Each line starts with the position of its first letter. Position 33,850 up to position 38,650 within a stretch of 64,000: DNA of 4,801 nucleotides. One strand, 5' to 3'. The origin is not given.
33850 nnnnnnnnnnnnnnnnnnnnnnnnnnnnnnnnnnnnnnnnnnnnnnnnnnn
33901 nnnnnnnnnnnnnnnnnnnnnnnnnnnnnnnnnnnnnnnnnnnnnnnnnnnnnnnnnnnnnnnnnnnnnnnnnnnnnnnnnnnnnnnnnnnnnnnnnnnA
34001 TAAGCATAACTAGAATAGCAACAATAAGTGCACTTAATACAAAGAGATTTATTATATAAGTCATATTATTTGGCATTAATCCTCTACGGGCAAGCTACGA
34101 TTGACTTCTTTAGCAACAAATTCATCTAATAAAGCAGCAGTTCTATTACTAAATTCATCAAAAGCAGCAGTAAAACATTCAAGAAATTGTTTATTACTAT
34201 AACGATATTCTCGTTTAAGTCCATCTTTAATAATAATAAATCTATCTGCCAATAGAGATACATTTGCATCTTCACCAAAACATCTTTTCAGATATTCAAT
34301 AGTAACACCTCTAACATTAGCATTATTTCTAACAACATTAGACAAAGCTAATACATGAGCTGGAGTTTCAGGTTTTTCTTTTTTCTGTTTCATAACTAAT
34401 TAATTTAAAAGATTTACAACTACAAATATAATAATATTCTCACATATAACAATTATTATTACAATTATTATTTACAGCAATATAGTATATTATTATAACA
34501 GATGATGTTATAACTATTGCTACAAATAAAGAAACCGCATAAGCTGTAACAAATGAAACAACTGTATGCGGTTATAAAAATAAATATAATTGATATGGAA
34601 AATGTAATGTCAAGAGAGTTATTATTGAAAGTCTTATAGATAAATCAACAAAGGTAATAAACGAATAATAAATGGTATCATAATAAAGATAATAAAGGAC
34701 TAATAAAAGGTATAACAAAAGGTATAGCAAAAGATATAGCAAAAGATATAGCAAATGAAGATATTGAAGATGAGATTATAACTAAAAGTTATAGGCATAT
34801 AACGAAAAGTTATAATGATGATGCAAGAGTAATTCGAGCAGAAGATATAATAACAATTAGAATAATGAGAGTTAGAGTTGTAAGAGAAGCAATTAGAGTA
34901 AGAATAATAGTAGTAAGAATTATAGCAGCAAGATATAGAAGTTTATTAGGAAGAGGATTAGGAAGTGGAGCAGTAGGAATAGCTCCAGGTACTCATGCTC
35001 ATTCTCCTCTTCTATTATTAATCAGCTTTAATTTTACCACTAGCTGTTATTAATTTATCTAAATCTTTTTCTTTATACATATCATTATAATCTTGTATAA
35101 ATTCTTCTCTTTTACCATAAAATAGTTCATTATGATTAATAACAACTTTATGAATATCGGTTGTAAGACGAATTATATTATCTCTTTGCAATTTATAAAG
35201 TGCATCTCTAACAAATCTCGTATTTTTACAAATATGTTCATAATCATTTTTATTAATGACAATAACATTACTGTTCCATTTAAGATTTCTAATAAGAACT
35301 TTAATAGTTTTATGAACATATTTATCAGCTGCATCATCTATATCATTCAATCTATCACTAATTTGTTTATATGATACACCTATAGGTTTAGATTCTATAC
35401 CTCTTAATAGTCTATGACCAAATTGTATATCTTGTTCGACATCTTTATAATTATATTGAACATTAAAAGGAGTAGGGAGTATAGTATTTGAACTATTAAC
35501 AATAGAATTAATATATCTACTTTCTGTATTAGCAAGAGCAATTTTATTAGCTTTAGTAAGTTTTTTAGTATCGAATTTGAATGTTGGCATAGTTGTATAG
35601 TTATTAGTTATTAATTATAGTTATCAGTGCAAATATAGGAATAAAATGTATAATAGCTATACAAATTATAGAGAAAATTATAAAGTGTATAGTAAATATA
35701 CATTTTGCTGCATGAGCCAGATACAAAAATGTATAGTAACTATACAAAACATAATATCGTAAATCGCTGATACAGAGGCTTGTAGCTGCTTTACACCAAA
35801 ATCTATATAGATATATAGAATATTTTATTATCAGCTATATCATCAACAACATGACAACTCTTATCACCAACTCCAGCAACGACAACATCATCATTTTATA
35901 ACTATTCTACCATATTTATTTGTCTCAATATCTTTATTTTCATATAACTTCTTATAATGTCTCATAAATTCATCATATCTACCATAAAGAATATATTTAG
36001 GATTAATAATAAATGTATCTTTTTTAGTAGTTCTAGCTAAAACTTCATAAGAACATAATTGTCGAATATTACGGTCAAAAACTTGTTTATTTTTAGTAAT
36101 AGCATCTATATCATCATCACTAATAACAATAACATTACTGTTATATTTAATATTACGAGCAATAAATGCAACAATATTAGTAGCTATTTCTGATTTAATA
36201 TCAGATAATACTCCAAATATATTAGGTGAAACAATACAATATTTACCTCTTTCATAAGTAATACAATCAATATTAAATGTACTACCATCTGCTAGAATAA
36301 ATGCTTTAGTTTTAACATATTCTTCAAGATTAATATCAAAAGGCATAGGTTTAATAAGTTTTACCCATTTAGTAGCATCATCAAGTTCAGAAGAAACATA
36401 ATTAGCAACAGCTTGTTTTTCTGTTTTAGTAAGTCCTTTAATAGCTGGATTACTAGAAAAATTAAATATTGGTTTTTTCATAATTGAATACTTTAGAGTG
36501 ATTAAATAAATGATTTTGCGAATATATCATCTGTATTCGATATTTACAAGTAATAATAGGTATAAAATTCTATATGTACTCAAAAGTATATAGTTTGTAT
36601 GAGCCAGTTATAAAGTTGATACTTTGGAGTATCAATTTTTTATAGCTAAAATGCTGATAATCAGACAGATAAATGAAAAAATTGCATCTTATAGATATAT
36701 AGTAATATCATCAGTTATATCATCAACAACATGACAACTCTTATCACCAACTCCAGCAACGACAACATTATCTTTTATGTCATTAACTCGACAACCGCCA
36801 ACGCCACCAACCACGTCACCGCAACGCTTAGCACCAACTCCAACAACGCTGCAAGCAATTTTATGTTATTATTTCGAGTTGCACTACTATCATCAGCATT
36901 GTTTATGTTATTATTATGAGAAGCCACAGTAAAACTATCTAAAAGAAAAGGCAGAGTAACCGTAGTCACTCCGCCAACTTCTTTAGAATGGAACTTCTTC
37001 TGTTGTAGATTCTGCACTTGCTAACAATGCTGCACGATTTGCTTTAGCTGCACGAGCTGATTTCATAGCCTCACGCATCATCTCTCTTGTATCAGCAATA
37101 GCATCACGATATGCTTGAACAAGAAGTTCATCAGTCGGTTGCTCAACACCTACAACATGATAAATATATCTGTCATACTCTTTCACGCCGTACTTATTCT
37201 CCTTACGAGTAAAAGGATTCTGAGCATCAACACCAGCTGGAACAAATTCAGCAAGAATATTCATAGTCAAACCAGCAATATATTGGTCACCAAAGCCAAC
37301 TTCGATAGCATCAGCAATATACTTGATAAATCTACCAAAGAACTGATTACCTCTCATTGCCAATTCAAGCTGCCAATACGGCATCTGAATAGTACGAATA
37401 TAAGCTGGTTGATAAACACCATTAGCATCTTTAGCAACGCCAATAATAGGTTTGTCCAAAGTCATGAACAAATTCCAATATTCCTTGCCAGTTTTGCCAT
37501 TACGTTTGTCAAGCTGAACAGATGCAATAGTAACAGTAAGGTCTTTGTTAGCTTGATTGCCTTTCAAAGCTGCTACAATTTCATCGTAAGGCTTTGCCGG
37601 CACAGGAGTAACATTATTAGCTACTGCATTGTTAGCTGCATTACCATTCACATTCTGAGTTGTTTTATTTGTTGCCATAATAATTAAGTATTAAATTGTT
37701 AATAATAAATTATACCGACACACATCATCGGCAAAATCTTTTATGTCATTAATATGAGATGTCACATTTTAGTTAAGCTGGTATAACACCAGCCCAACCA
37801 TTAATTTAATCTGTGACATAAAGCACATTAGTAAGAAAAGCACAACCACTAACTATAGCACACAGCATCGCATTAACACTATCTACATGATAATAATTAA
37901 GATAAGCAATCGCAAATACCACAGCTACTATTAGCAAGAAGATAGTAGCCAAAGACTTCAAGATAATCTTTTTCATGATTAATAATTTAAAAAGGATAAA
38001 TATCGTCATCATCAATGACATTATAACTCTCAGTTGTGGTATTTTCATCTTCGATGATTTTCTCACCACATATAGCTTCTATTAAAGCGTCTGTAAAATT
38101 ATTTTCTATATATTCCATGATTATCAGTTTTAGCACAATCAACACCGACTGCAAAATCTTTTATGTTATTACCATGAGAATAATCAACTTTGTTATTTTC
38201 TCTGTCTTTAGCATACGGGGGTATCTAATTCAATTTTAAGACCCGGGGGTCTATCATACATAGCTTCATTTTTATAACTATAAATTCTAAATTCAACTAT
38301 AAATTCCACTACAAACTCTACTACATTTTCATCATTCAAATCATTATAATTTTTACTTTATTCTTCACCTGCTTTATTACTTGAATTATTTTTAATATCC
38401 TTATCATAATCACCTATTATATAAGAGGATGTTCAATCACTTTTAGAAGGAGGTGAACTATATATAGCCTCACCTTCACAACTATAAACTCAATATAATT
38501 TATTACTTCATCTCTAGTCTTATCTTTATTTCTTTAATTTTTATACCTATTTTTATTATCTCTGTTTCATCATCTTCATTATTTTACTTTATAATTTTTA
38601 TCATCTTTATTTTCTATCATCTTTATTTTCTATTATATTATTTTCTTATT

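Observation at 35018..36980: Duplicated gene-plus-regulatory-region cassette with a 58-nt near-identical upstream element and a CA-rich GC-elevated extension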

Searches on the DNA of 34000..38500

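Call 7: search_rna_families(source=window, start=34000, end=38500, threshold=evalue, max_evalue=10)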
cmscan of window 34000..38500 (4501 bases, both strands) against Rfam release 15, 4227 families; matches with E-value up to 10: 7.
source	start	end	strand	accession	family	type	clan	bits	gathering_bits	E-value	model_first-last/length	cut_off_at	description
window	36897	36976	-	RF03080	RT-9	Gene; sRNA;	-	32.6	46.1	0.015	1-92/92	no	RT-9 RNA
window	36145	36199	+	RF00200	snoZ199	Gene; snRNA; snoRNA; CD-box;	-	22.2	47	2.6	1-84/84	no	Small nucleolar RNA Z199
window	36320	36395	-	RF00281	SNORD47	Gene; snRNA; snoRNA; CD-box;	-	21.8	50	1.2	1-77/77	no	Small nucleolar RNA SNORD47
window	37451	37653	-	RF01967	RMST_6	Gene; lncRNA;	-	20.6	90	9.1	1-203/203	no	Rhabdomyosarcoma 2 associated transcript conserved region 6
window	36098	36124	-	RF00323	snoR79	Gene; snRNA; snoRNA; CD-box;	-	20.2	80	1.4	1-65/65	no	Small nucleolar RNA R79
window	35686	35746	-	RF03638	mir-1537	Gene; miRNA;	-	18.1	63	6.7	1-61/61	no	mir-1537 microRNA precursor family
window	36199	36295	-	RF01505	Afu_264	Gene; snRNA; snoRNA; CD-box;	-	16.7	40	8.4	1-103/103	no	A. fumigatus snoRNA Afu_264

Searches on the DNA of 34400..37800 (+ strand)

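Call 6: search_dna_similar(query=window:34400-37800:+, collection=phages, mode=near, max_rows=30)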
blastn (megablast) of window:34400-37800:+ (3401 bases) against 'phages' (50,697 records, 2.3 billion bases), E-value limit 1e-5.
No match.

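Call 9: search_rna_families(source=window, start=36600, end=37100, threshold=evalue, max_evalue=10, show_alignments=3)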
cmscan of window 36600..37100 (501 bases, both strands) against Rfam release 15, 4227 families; matches with E-value up to 10: 7.
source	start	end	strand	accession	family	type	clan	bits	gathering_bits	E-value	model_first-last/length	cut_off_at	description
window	36897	36976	-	RF03080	RT-9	Gene; sRNA;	-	32.6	46.1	0.0017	1-92/92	no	RT-9 RNA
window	36747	36798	-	RF00859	mir-234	Gene; miRNA;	CL00092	17.5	58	1.9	1-70/70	no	mir-234 microRNA precursor family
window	36932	36996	-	RF04258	mir-994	Gene; miRNA;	-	16.8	93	1.9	1-81/81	no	mir-994 microRNA precursor family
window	36651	36732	-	RF00349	snoR11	Gene; snRNA; snoRNA; CD-box;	-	16.2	50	7.7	1-90/90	no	Small nucleolar RNA R11/Z151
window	36941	36985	-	RF03598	MIR6024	Gene; miRNA;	-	16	72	2.4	1-99/99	no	MIR6024 microRNA precursor family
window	36716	36781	-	RF01905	HOTAIR_2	Gene; lncRNA;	-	11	60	5.4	1-69/69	no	HOTAIR conserved region 2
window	36842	36903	-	RF00441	snoZ242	Gene; snRNA; snoRNA; CD-box;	-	9.5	90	8.4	1-198/198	no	Small nucleolar RNA Z242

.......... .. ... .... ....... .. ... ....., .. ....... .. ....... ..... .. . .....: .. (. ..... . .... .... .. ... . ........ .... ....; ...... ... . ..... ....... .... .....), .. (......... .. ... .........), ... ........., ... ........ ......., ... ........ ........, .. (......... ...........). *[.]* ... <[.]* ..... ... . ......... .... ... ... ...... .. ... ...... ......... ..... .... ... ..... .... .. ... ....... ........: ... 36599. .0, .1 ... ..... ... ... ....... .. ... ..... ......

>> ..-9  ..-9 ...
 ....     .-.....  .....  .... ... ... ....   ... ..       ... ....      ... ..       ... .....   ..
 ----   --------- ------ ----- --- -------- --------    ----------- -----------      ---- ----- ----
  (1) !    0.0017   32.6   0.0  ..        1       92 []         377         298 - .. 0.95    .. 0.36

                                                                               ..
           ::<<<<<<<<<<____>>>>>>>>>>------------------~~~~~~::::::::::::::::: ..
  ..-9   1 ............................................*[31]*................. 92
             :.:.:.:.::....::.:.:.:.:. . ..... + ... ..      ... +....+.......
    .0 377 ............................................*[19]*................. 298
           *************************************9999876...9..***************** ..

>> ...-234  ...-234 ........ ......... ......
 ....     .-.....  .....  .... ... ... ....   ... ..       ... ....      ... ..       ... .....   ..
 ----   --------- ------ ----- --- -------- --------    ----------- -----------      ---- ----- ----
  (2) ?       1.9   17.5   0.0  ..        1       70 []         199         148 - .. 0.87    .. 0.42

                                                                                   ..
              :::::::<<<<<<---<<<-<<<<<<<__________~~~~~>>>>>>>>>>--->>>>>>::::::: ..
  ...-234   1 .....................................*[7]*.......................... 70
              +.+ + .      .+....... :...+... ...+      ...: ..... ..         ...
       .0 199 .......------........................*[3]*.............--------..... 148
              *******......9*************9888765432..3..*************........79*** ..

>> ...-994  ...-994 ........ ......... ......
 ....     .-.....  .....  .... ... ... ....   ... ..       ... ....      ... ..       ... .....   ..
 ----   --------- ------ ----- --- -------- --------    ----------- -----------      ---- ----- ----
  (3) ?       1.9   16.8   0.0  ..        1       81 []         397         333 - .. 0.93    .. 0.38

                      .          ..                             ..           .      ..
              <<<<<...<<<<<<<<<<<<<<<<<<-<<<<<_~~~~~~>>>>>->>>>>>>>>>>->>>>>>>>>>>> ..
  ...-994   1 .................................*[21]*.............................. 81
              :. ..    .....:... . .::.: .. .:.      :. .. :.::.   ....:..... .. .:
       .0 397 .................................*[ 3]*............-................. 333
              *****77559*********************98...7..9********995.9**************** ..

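Call 114: search_rna_families(sources=[L020, L023, L024, L025, L026, L015, L017, L027, L018], threshold=evalue, max_evalue=0.1, show_alignments=2)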
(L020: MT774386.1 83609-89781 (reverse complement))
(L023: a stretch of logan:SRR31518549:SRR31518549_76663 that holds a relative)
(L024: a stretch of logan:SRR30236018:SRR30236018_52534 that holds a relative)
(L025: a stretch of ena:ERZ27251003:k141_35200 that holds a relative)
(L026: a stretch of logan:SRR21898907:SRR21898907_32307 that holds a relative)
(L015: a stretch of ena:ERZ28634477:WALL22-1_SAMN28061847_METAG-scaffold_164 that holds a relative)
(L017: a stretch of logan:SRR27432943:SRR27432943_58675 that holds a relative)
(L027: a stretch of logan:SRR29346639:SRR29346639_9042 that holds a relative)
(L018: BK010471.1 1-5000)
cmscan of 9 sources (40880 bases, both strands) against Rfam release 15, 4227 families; matches with E-value up to 0.1: 1.
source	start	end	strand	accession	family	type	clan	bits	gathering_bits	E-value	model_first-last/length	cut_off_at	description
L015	3587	3662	+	RF00281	SNORD47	Gene; snRNA; snoRNA; CD-box;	-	30.7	50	0.051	1-77/77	no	Small nucleolar RNA SNORD47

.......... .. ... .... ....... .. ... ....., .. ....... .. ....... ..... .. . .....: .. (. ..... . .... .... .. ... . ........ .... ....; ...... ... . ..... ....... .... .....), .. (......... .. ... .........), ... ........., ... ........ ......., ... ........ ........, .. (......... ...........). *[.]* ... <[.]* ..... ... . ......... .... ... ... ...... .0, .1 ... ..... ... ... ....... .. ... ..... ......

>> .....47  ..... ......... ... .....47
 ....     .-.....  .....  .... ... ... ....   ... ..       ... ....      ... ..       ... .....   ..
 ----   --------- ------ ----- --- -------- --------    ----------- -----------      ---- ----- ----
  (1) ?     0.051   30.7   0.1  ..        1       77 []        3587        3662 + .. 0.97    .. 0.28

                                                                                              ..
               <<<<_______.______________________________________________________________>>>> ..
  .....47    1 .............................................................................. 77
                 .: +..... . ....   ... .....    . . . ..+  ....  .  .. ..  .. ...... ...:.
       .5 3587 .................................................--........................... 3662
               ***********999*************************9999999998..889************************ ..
